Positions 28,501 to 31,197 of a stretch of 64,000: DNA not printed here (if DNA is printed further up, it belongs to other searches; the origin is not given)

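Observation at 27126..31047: One-component membrane-tethered ArsR-type HTH protein with a ~670-aa extracellular beta-propeller-like domain, divergent from a secreted S8 protease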

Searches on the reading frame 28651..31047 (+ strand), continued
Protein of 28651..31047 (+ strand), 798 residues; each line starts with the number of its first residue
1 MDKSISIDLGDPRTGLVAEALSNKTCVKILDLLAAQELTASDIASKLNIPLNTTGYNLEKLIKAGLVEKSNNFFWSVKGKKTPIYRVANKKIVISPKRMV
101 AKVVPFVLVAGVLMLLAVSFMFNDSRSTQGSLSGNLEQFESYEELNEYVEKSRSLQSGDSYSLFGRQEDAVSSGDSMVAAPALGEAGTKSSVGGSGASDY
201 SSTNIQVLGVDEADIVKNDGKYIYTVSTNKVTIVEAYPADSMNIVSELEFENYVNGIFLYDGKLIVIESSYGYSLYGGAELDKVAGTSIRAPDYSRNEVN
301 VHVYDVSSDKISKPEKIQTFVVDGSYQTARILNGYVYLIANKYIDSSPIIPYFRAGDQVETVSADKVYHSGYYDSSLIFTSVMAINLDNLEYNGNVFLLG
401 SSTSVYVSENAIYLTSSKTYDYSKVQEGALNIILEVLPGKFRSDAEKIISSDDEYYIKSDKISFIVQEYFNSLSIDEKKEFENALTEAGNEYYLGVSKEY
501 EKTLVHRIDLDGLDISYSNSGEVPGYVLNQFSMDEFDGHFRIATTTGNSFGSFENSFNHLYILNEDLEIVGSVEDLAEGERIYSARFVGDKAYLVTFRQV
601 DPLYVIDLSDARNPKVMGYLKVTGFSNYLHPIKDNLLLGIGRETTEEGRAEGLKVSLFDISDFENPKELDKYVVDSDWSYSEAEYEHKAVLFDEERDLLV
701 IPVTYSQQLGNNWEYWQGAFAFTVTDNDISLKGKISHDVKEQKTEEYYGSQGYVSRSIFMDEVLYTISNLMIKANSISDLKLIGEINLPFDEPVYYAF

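Call 84: find_encoding_contigs(protein=P0206, flank=4000, max_places=1)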
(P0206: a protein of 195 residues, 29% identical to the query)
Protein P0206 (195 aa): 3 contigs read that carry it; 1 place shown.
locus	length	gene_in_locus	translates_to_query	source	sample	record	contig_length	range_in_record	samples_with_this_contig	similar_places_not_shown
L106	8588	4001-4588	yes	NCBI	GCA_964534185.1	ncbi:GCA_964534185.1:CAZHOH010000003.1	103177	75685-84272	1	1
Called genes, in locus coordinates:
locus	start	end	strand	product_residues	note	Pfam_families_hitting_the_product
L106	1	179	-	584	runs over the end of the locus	PF01411:tRNA-synt_2c, PF07973:tRNA_SAD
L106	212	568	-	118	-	-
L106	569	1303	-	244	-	-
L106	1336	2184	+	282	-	PF02002:TFIIE_alpha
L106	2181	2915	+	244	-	PF08551:DUF1751, PF01694:Rhomboid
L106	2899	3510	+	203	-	PF01944:SpoIIM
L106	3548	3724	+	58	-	-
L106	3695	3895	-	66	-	-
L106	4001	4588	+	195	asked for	PF12840:HTH_20, PF01022:HTH_5 (weak), PF13412:HTH_24 (weak)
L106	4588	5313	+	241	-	PF04402:SIMPL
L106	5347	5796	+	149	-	-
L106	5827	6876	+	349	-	PF01368:DHH (weak), PF02272:DHHA1 (weak)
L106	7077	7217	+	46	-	-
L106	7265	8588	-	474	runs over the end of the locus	PF00587:tRNA-synt_2b, PF03129:HGTP_anticodon, PF09180:ProRS-C_1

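Call 90: list_cluster_members(proteins=[window:28651-31047:+, window:27126-28532:-])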
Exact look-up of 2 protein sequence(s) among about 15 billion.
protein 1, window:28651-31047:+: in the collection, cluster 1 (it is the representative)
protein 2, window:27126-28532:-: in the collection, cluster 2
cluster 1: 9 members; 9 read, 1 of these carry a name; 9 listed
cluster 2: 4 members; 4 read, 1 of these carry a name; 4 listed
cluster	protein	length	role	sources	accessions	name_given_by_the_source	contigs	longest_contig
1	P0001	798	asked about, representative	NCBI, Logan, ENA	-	-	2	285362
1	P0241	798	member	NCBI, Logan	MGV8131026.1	MAG: beta-propeller domain-containing protein [Candidatus Pacearchaeota archaeon]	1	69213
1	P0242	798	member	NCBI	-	-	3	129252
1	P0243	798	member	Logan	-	-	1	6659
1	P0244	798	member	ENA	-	-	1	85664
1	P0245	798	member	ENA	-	-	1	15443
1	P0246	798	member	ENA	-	-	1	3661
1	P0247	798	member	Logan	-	-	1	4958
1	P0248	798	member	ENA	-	-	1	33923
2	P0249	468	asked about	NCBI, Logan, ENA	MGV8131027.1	MAG: S8 family peptidase [Candidatus Pacearchaeota archaeon]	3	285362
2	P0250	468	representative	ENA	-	-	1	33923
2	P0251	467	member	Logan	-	-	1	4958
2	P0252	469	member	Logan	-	-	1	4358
